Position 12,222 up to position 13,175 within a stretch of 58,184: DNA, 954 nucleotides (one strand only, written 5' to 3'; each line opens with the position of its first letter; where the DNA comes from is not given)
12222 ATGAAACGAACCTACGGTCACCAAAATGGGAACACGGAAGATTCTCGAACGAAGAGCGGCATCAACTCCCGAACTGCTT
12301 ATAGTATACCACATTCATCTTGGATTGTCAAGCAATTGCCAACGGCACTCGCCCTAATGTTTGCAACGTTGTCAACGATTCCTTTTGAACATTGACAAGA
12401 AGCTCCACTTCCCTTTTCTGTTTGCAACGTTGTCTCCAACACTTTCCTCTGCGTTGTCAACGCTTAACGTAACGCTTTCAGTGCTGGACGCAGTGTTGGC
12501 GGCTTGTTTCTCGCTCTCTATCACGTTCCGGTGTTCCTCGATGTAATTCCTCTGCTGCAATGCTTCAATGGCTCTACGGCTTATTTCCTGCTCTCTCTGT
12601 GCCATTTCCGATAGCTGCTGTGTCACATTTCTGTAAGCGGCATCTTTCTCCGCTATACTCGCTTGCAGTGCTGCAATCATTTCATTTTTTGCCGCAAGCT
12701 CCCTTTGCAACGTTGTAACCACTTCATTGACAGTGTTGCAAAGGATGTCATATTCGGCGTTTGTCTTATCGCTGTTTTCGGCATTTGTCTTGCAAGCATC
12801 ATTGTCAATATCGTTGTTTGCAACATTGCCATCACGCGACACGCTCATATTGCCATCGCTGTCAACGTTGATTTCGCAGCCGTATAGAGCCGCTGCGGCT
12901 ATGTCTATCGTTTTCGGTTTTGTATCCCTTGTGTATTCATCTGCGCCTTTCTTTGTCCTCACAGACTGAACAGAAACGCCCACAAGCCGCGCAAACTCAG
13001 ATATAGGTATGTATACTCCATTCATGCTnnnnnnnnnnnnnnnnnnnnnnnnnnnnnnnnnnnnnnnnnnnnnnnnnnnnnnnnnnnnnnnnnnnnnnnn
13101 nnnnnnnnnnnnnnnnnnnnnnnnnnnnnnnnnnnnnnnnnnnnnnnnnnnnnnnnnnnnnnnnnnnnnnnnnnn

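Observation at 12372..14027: Complete pCI305-type theta replicon (Rep_3, orfX-like gene, 22-bp x 3.5 iterons, AT-rich region) inside a phage genome: a phage-plasmid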

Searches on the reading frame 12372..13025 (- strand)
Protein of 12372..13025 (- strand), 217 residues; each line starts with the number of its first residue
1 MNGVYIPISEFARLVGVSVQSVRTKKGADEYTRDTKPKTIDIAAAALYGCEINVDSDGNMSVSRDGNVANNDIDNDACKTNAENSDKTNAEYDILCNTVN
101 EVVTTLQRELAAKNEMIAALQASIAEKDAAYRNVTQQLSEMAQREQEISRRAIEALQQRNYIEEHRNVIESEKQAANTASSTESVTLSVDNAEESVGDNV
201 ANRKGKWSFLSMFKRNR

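Call 4: search_protein_families(library=pfam, proteins=[window:12372-13025:-], max_evalue=0.1)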
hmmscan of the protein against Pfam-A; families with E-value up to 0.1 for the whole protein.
window:12372-13025:- (217 aa): 6 families
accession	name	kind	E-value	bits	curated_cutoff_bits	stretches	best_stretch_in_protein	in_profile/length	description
PF16046.10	FAM76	-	0.0025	17.7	28.5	1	64-160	186-283/298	FAM76 protein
PF14772.11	NYD-SP28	-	0.011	16.2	22.1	1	95-137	55-97/102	Sperm tail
PF03048.19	Herpes_UL92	-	0.015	15.6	21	1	58-148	44-135/191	UL92 family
PF00376.29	MerR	-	0.074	13.3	28.2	0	8-23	2-17/38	MerR family regulatory protein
PF06090.18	Ins_P5_2-kin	-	0.079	12.7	22.7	1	36-180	189-302/375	Inositol-pentakisphosphate 2-kinase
PF01496.24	V_ATPase_I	-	0.083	11.3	30.7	1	85-193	32-140/815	V-type ATPase 116kDa subunit family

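Call 33: search_protein_families(library=pfam, alignment_id=A1, max_evalue=1)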
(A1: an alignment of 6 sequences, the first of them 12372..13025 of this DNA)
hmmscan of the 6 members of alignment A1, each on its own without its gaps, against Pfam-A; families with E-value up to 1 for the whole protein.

A. member 1, window:12372-13025:- (217 aa): 14 families
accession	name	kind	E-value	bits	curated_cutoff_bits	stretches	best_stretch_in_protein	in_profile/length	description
PF16046.10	FAM76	-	0.0025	17.7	28.5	1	64-160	186-283/298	FAM76 protein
PF14772.11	NYD-SP28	-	0.011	16.2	22.1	1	95-137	55-97/102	Sperm tail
PF03048.19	Herpes_UL92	-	0.015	15.6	21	1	58-148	44-135/191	UL92 family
PF00376.29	MerR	-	0.074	13.3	28.2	1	8-23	2-17/38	MerR family regulatory protein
PF06090.18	Ins_P5_2-kin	-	0.079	12.7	22.7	1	36-180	189-302/375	Inositol-pentakisphosphate 2-kinase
PF01496.24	V_ATPase_I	-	0.083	11.3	30.7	1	85-193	32-140/815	V-type ATPase 116kDa subunit family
PF21928.1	XLF_CC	-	0.13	12.6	27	1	99-140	6-47/53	XLF protein coiled-coil region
PF16378.10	DUF4988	-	0.14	12.4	30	1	24-110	87-174/183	Domain of unknown function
PF13094.11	CENP-Q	-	0.16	12.5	28.5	1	99-178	27-107/162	CENP-Q, a CENPA-CAD centromere complex subunit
PF10205.14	KLRAQ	-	0.24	12.2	27.3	1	104-180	15-86/105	Predicted coiled-coil domain-containing protein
PF11559.13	ADIP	-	0.28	11.7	34.3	1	81-175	22-116/151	Afadin- and alpha -actinin-Binding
PF24555.1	CC4_CEP85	-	0.29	12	27.3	1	98-149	27-78/85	Centrosomal protein of 85 kDa-like, CC4 coiled-coil domain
PF04102.17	SlyX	-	0.39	11.8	30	0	101-154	3-56/67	SlyX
PF14661.11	HAUS6_N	-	0.5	10.4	26.4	1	79-172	125-218/233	HAUS augmin-like complex subunit 6 N-terminus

B. families by the number of members that match (of 6 scanned): 36 families (the first 25 are shown)
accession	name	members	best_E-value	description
PF16046.10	FAM76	6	0.00078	FAM76 protein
PF00376.29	MerR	5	0.036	MerR family regulatory protein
PF01496.24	V_ATPase_I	5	0.083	V-type ATPase 116kDa subunit family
PF14661.11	HAUS6_N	4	0.15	HAUS augmin-like complex subunit 6 N-terminus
PF04102.17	SlyX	4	0.24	SlyX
PF03690.18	MYG1_exonuc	3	0.00073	Uncharacterised protein family (UPF0160)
PF16808.10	PKcGMP_CC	3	0.0079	Coiled-coil N-terminus of cGMP-dependent protein kinase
PF19508.4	DUF6042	2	0.0027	Family of unknown function (DUF6042)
PF14772.11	NYD-SP28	2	0.0066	Sperm tail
PF03048.19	Herpes_UL92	2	0.015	UL92 family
PF04859.17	DUF641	2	0.024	Plant protein of unknown function (DUF641)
PF02601.20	Exonuc_VII_L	2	0.028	Exonuclease VII, large subunit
PF10205.14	KLRAQ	2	0.056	Predicted coiled-coil domain-containing protein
PF13094.11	CENP-Q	2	0.11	CENP-Q, a CENPA-CAD centromere complex subunit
PF25254.1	DUF7856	2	0.13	Family of unknown function (DUF7856)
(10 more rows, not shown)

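Call 34: search_protein_families(library=ncbifam, proteins=[window:12372-13025:-], max_evalue=1)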
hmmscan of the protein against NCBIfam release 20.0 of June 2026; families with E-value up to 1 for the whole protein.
window:12372-13025:- (217 aa): 9 families
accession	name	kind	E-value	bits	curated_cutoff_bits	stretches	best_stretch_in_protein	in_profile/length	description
TIGR02168.1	SMC_prok_B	equivalog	0.0016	16.3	567.35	1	74-181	796-907/1181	chromosome segregation protein SMC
NF045780.1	TrlF_fam_ATP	equivalog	0.0022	16.8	350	1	75-192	619-737/944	TrlF family AAA-like ATPase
TIGR02169.1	SMC_prok_A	equivalog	0.005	14.6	729.4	1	70-175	306-411/1165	chromosome segregation protein SMC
NF052320.1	Cbp1_fam_LP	subfamily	0.017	14.6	90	1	93-164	115-183/286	Cbp1 family collagen-binding glycoprotein adhesin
NF008438.0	PRK11281.1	equivalog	0.027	12.2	991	1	70-202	38-167/1113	mechanosensitive channel MscK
NF011041.0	PRK14471.1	equivalog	0.071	13.1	200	1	110-205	61-149/164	F0F1 ATP synthase subunit B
TIGR04211.1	SH3_and_anchor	equivalog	0.27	10.8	65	1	99-193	64-152/198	TIGR04211 family SH3 domain-containing protein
NF033885.1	conj_TraP_IncI1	equivalog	0.43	10.3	135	1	92-163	77-145/217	conjugal transfer protein TraP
TIGR04539.1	tRNA_cyclodipep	subfamily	0.66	9.5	45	1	83-162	72-147/220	tRNA-dependent cyclodipeptide synthase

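Call 35: search_dna_similar(query=window:12372-13025:-, collection=plasmids, mode=protein, max_evalue=0.01, max_rows=20)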
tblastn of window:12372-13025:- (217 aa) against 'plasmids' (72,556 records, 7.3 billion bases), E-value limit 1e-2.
No match.

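Call 36: search_dna_similar(query=window:12372-13025:-, collection=phages, mode=protein, max_evalue=0.01, max_rows=20)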
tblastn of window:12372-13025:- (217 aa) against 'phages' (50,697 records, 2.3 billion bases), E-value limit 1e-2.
No match.

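Call 56: find_homologous_proteins(query=A1, max_evalue=0.001)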
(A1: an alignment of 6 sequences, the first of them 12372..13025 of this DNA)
Query A1 (6 sequences) (217 aa, profile of the alignment): 114 proteins with E <= 0.001 among 8000 candidates.
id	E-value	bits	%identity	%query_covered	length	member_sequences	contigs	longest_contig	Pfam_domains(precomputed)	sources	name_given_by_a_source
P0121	5.4e-105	367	54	97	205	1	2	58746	-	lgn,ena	-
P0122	1.5e-104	366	54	97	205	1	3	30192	-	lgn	-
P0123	5.4e-103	361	54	97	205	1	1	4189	-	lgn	-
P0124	1.2e-102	360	54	97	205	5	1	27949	-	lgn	-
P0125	5.1e-102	358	62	81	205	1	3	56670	-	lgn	-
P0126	5.6e-102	358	54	97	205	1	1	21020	-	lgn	-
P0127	1.1e-101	357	60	87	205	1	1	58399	-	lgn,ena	-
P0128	3.8e-101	355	54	97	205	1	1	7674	-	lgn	-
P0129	7.5e-101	354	53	97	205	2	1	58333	-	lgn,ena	-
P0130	6.2e-100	351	54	100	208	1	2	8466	-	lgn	-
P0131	6.8e-100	351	54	100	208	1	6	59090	-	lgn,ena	-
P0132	9.8e-100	350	54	100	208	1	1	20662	-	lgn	-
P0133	1.1e-99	350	53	100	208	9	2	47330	-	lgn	-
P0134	1.6e-99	350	53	100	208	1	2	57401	-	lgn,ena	-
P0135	2.3e-99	349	53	100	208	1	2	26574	-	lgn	-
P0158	4.9e-96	338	54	97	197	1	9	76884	-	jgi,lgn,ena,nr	jgi:hypothetical protein|nr:MAG TPA: hypothetical protein [Caudoviricetes sp.]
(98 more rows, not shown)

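Call 57: search_solved_structures(query=A1, max_evalue=1)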
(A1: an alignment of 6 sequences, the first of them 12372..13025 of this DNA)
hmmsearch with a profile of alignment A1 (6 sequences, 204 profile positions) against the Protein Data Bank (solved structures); distinct sequences matched with E-value up to 1: 10.
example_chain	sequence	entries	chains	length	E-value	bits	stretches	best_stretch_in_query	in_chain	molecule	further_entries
4i1l_A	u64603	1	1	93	0.12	15.2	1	98-130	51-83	Forkhead box protein P3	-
8qox_B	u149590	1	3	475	0.14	15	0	97-145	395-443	Conserved membrane protein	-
7o97_A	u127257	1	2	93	0.26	14.1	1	97-150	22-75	hypothetical protein UY81_C0065G0003 from Candidatus Giovannonibacteria bacterium converte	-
7tdw_A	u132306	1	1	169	0.36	13.6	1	99-130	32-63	Forkhead box P3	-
7tdx_A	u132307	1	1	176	0.38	13.5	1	99-130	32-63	Forkhead box P3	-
9g3x_H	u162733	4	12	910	0.41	13.4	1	129-190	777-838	Gamma-tubulin complex component 3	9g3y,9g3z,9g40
8sro_A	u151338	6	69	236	0.46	13.3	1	98-130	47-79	Forkhead box protein P3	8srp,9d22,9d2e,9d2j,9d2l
4lhf_A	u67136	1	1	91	0.72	12.6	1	2-25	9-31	Regulatory protein cox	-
6v6b_B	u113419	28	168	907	0.74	12.6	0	129-192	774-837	Gamma-tubulin complex component 3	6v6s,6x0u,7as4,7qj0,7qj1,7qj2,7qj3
1i1g_A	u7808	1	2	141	0.87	12.3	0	6-29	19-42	TRANSCRIPTIONAL REGULATOR LRPA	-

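Call 58: find_encoding_contigs(protein=P0158, flank=10000, max_places=4)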
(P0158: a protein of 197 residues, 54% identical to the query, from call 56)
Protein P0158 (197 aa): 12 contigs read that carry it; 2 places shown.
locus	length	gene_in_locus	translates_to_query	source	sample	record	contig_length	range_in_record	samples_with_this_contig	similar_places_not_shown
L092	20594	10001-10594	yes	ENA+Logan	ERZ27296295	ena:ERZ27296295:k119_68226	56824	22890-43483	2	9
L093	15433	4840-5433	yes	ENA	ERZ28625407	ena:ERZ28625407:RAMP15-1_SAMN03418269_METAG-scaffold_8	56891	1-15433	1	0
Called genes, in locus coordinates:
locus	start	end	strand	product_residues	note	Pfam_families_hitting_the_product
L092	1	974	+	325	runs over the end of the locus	-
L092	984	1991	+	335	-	-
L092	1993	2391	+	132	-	-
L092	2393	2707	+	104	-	-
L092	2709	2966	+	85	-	PF19791:DUF6275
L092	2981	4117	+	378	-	PF01551:Peptidase_M23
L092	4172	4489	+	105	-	-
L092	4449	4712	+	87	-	-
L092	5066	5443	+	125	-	-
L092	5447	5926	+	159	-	-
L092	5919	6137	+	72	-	-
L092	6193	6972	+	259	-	-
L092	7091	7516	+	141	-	-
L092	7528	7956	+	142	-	-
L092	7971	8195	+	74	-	-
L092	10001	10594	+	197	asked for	-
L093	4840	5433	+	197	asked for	-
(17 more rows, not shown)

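Call 68: predict_structure(alignment_id=A6)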
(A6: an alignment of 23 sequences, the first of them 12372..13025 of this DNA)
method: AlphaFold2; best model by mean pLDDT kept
length: 217 residues; sequences in the alignment: 23
mean_pLDDT: 78.1   pTM: 0.33
mean pLDDT of the five models: 78.1, 76.5, 76.2, 75.7, 74.4
residues with pLDDT >= 90: 121; 70-90: 28; 50-70: 18; < 50: 50
segments of 3 or more residues with pLDDT < 50: 66-87, 184-208, 215-217
pLDDT, mean of each block of 10 residues (from residue 1): 86 94 92 93 93 90 63 35 50 83 95 97 97 97 97 95 90 76 47 44 45 50
secondary structure, 60 per line:
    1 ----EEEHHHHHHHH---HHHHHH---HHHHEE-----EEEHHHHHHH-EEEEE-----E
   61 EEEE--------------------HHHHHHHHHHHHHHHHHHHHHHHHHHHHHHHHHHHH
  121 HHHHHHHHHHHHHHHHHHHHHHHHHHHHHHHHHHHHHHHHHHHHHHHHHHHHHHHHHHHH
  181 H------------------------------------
elements in order: E5-7 H8-15 H19-24 H28-31 E39-41 H42-48 E50-54 E60-64 H85-181

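Call 70: fold_search(model_id=the predicted structure, library=pdb)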
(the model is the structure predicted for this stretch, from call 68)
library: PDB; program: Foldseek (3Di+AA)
matches with E <= 10: 127; with E <= 0.001: 0
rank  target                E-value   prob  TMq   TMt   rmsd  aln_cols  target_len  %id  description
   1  7ase_K                6.6e-01  0.12  0.11  0.12  10.5        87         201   14  43S preinitiation complex from Trypanosoma cruzi with the kDDX60 helicase (released 2021-04-14)
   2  6ama_Y                1.4e+00  0.51  0.18  0.56   2.9        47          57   15  Structure of S. coelicolor/S. venezuelae BldC-smeA-ssfA complex to 3.09 Angstrom (released 2018-03-28)
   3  4v6w_CU               1.4e+00  0.08  0.13  0.21  12.6        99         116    9  Structure of the D. melanogaster 80S ribosome (released 2014-07-09)
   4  7lw0_A                1.6e+00  0.41  0.18  0.57   3.2        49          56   14  Structural and Biochemical Insight into Assembly of Molecular Motors Involved in Viral DNA Packaging (released 2022-03-02)
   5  5d90_A                1.6e+00  0.35  0.17  0.28   3.8        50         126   14  Crystal structure of HiNmlR, a MerR family regulator lacking the sensor domain, bound to promoter DNA (released 2016-06-29)
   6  3ucs_A                1.8e+00  0.38  0.18  0.37   3.2        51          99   18  Crystal structure of the complex between CBPA J-domain and CBPM (released 2013-07-03)
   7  7lwr_A                1.9e+00  0.23  0.15  0.51   5.0        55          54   14  Structural and Biochemical Insight into Assembly of Molecular Motors Involved in Viral DNA Packaging (released 2022-03-09)
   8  5d90_B                1.9e+00  0.20  0.15  0.23   5.0        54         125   17  Crystal structure of HiNmlR, a MerR family regulator lacking the sensor domain, bound to promoter DNA (released 2016-06-29)
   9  6ama_B                2.0e+00  0.38  0.18  0.58   2.9        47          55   15  Structure of S. coelicolor/S. venezuelae BldC-smeA-ssfA complex to 3.09 Angstrom (released 2018-03-28)
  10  6p4o_D                2.1e+00  0.20  0.15  0.07   4.0        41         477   17  Complex of XPB helicase with Bax1 endonuclease from Sulfurisphaera tokodaii at 3.15 Angstroms resolution (released 2020-06-03)
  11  6a51_A                2.3e+00  0.20  0.13  0.18   3.1        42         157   21  Novel Regulators CheP and CheQ Specifically Control Chemotaxis Core Gene cheVAW Transcription in Bacterial Pathogen Ca (released 2019-06-26)
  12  3pfi_A                2.3e+00  0.16  0.16  0.12   5.0        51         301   14  2.7 Angstrom resolution crystal structure of a probable holliday junction DNA helicase (ruvB) from Campylobacter jejun (released 2010-11-10)
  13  5i44_B                2.6e+00  0.25  0.17  0.47   3.3        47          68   15  Structure of RacA-DNA complex; P21 form (released 2016-05-04)
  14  5d90_C                2.6e+00  0.25  0.17  0.27   2.9        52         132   13  Crystal structure of HiNmlR, a MerR family regulator lacking the sensor domain, bound to promoter DNA (released 2016-06-29)
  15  7pbl_C                2.8e+00  0.14  0.16  0.12   5.0        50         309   10  RuvAB branch migration motor complexed to the Holliday junction - RuvB AAA+ state s1 [t2 dataset] (released 2022-09-14)
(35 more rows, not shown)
